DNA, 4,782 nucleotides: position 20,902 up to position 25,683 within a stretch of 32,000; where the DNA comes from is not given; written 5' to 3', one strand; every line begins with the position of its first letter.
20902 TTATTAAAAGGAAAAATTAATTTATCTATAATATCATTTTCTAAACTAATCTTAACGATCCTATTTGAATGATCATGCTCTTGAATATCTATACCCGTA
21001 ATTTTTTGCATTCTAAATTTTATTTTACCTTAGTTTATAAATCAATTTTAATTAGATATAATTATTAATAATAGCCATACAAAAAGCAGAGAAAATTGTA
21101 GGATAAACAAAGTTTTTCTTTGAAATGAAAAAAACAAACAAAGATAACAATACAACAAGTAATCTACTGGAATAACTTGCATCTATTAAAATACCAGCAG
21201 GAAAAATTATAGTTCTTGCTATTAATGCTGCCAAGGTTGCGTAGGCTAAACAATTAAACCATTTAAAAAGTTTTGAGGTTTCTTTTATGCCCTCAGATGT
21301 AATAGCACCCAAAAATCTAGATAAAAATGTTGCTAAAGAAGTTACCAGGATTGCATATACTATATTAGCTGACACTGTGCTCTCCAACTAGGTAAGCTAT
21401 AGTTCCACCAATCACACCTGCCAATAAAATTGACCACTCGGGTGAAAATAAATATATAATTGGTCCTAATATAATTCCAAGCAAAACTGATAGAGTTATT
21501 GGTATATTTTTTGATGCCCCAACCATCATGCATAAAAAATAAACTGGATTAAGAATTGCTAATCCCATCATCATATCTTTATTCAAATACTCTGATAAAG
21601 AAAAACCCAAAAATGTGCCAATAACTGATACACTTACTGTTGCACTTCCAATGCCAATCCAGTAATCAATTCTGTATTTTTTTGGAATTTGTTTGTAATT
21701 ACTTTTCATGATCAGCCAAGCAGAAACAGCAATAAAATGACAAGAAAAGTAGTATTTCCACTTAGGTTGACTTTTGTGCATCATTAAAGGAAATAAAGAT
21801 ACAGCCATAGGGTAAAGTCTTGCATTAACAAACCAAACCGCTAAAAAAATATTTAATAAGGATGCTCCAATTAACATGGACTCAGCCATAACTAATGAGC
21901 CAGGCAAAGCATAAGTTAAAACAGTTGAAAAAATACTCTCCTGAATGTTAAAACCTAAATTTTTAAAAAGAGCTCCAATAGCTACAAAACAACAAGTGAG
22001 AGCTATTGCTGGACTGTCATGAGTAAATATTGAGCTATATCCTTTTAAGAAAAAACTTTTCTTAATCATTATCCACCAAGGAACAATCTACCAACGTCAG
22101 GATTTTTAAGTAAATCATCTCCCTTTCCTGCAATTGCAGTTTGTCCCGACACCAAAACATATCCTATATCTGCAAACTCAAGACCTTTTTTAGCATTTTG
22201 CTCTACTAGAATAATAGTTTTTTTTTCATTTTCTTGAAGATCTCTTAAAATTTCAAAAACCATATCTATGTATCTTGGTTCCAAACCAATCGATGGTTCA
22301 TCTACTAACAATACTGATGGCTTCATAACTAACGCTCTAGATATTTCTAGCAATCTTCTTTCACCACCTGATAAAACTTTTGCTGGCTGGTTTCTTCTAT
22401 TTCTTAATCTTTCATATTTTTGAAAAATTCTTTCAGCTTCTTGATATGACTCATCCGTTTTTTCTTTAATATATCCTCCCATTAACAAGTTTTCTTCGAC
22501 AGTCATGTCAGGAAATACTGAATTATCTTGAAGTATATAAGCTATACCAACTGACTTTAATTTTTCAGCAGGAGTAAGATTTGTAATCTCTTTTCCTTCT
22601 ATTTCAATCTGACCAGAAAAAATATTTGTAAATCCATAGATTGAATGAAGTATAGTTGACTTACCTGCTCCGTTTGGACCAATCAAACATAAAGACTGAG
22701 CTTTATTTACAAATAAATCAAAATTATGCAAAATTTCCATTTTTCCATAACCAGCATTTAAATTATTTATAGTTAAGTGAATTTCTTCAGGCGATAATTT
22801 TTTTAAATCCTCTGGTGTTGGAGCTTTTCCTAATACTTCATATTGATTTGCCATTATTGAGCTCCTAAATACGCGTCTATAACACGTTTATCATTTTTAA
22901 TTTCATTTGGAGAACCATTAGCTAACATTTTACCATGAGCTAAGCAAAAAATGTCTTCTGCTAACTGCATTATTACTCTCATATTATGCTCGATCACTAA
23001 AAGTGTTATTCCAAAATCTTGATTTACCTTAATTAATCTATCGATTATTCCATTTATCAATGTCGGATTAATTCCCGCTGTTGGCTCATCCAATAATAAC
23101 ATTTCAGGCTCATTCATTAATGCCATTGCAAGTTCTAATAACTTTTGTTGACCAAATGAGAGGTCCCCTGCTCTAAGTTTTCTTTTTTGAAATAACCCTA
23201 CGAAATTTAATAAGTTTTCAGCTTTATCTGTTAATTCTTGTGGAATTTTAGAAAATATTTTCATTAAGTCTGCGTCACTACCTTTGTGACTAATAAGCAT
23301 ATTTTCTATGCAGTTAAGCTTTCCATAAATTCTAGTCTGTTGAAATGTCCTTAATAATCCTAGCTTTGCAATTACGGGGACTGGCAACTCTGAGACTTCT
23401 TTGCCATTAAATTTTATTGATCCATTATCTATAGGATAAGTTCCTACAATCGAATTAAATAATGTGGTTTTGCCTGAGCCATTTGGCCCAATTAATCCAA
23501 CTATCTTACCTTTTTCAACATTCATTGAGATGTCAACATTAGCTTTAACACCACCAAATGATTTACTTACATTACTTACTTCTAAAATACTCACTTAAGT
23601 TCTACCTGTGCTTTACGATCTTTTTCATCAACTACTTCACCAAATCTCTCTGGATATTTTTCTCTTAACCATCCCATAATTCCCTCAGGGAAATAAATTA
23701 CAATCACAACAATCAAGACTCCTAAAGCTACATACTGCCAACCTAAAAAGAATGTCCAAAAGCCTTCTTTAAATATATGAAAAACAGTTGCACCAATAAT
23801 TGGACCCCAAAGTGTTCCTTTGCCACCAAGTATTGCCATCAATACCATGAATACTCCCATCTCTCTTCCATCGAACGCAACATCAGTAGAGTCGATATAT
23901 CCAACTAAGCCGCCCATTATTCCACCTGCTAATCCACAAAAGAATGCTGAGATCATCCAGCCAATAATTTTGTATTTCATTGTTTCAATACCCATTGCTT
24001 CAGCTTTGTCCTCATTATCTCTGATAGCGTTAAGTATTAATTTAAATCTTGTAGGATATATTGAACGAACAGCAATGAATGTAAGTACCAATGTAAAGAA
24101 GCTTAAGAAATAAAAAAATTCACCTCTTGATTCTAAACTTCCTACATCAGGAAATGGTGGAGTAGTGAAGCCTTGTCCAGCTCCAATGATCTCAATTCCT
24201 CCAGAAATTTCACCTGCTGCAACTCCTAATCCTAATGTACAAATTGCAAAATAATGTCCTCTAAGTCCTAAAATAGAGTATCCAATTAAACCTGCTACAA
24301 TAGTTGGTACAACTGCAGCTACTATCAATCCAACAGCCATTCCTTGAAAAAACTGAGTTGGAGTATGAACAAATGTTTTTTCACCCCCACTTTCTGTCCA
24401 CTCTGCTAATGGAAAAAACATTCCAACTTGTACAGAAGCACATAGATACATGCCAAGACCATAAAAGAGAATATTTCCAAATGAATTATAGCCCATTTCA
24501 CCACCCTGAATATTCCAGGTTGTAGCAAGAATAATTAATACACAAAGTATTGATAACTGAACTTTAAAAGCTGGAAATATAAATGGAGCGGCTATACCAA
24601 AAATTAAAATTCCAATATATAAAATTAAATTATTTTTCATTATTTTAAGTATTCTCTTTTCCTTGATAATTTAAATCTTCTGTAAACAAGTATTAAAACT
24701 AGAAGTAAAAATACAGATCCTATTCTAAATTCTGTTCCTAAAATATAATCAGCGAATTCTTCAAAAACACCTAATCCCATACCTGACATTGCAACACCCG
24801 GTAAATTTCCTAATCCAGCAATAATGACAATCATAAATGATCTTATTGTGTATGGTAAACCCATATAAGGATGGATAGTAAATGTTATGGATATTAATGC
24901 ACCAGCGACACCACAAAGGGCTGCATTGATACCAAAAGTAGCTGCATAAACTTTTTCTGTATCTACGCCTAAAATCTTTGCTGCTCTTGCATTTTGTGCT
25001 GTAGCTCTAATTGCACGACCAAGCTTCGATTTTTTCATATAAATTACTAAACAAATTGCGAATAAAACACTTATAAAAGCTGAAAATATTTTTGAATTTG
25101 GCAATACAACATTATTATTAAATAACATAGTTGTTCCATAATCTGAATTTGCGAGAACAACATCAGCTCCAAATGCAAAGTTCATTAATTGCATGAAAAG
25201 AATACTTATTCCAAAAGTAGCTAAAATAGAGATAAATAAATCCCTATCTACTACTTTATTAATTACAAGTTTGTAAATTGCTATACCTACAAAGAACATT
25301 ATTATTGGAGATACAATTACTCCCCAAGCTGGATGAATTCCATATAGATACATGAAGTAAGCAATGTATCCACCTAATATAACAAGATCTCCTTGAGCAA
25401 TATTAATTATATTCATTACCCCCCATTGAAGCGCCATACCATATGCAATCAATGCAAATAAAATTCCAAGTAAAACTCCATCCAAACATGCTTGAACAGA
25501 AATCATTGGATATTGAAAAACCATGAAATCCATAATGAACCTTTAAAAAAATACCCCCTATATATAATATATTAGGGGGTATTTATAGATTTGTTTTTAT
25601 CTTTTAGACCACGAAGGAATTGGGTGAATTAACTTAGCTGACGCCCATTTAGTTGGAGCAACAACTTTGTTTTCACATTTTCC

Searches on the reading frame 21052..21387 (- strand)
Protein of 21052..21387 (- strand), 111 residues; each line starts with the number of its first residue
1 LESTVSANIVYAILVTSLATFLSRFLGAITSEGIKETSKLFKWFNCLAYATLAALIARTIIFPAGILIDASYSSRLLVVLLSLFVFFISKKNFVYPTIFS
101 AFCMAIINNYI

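Call 25: search_protein_families(library=pfam, proteins=[window:21052-21387:-], max_evalue=0.00001)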
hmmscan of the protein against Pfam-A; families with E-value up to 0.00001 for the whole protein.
window:21052-21387:- (111 aa): 1 family
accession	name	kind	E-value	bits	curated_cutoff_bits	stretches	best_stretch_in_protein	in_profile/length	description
PF05437.17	AzlD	-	5.5e-13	49.3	23.7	1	10-107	2-98/99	Branched-chain amino acid transport protein (AzlD)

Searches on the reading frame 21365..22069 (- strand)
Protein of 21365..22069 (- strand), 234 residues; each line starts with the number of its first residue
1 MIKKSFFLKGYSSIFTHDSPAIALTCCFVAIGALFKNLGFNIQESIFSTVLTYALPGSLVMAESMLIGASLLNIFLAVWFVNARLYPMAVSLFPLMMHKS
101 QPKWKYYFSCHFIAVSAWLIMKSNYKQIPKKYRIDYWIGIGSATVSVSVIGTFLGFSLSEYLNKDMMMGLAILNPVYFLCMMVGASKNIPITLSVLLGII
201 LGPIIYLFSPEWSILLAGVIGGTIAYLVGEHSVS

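Call 25: search_protein_families(library=pfam, proteins=[window:21365-22069:-], max_evalue=0.00001)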
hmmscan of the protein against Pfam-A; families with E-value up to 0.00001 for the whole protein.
window:21365-22069:- (234 aa): 1 family
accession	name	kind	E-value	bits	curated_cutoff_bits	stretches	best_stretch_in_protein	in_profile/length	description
PF03591.19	AzlC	-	2.7e-20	73.6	32.1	1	22-160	4-135/137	AzlC protein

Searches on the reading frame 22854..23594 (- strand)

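Call 25: search_protein_families(library=pfam, proteins=[window:22854-23594:-], max_evalue=0.00001)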
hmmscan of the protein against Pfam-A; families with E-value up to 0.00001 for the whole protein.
window:22854-23594:- (246 aa): 3 families
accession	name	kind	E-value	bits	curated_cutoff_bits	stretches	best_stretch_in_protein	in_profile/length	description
PF00005.33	ABC_tran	-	1.3e-29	103.9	25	1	21-173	3-137/137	ABC transporter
PF13304.12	AAA_21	-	1.1e-12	49.1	27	1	137-193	230-288/304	AAA domain, putative AbiEii toxin, Type IV TA system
PF12399.14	BCA_ABC_TP_C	-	5.1e-08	32.8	25.5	1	222-245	1-24/27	Branched-chain amino acid ATP-binding cassette transporter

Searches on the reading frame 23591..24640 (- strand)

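Call 25: search_protein_families(library=pfam, proteins=[window:23591-24640:-], max_evalue=0.00001)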
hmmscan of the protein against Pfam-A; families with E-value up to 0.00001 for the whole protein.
window:23591-24640:- (349 aa): 1 family
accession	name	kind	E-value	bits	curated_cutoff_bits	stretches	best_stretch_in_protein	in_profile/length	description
PF02653.21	BPD_transp_2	-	4.8e-29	101.7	26.8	1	33-313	10-268/269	Branched-chain amino acid transport system / permease component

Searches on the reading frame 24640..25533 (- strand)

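Call 25: search_protein_families(library=pfam, proteins=[window:24640-25533:-], max_evalue=0.00001)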
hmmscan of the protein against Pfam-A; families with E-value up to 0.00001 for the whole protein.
window:24640-25533:- (297 aa): 1 family
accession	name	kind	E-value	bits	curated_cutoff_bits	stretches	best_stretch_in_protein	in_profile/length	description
PF02653.21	BPD_transp_2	-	7.1e-36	124.2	26.8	1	18-283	4-268/269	Branched-chain amino acid transport system / permease component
